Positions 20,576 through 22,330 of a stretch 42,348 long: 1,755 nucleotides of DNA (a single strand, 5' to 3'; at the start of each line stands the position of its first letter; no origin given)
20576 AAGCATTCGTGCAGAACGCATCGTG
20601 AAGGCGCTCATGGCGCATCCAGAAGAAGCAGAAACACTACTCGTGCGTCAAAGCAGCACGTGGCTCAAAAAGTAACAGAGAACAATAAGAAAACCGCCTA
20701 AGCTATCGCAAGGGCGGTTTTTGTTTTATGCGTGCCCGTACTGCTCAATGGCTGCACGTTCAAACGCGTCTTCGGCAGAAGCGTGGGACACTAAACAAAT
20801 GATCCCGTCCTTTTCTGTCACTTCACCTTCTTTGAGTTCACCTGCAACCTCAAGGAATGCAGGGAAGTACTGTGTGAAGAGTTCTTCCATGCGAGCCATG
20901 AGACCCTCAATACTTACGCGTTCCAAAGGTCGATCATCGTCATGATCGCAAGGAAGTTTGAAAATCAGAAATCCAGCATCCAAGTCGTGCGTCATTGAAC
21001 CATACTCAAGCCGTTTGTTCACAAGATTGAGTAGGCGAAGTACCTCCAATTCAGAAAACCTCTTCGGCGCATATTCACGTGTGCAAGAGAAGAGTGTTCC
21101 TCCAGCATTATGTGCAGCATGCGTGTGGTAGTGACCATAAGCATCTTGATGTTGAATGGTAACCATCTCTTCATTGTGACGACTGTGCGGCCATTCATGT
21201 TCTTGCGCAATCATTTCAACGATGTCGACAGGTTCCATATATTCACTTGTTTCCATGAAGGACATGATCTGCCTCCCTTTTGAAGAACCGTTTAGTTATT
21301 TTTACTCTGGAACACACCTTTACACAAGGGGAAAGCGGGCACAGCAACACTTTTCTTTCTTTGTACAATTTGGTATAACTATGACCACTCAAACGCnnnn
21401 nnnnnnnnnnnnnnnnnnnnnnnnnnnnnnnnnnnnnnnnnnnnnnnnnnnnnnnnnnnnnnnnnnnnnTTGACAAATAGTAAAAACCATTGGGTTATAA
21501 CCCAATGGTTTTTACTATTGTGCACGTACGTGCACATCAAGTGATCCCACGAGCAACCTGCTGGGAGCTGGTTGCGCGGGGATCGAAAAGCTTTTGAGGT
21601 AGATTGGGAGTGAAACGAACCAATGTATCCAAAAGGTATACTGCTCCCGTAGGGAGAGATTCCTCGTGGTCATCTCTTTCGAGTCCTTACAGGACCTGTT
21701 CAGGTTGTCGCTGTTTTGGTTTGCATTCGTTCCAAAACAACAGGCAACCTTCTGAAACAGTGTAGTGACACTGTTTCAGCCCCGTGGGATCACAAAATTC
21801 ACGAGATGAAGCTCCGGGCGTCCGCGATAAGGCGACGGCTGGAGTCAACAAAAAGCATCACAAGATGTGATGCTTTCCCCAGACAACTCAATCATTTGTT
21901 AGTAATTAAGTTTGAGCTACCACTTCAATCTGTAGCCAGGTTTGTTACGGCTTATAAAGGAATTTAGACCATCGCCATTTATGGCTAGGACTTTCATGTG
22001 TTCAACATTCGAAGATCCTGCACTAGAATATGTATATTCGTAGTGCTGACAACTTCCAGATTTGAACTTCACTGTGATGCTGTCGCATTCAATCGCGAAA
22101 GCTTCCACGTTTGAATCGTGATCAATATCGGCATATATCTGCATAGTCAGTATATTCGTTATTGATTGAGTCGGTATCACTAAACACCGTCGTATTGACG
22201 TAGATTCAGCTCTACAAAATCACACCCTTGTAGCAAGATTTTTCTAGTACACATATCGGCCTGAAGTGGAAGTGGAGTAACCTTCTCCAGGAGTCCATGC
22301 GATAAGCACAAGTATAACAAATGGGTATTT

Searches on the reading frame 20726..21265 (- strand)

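Call 4: search_protein_families(library=pfam, proteins=[window:20726-21265:-], max_evalue=1)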
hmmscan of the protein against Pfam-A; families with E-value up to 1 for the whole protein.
window:20726-21265:- (179 aa): 1 family
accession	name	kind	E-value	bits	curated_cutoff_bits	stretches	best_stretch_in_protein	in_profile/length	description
PF10722.14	YbjN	-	0.00022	21.9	22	1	12-138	1-125/126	Putative bacterial sensory transduction regulator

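Call 65: search_protein_families(library=padloc, proteins=[window:20726-21265:-], max_evalue=0.01)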
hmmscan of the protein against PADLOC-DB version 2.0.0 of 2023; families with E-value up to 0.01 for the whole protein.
window:20726-21265:- (179 aa): 0 families

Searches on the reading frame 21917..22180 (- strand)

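Call 4: search_protein_families(library=pfam, proteins=[window:21917-22180:-], max_evalue=1)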
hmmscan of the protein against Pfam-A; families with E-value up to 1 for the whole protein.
window:21917-22180:- (87 aa): 0 families

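Call 65: search_protein_families(library=padloc, proteins=[window:21917-22180:-], max_evalue=0.01)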
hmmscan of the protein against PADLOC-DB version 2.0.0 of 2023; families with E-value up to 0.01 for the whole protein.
window:21917-22180:- (87 aa): 0 families

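Call 66: search_protein_families(library=phrogs, proteins=[window:21917-22180:-], max_evalue=0.001)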
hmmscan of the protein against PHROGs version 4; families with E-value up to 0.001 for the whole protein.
window:21917-22180:- (87 aa): 2 families
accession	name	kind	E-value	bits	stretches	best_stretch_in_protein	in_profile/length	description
phrog_17428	-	unknown function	4.7e-13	49.6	1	12-79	65-130/768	-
phrog_24656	-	head and packaging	6e-10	39.1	1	21-79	288-344/627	virion structural protein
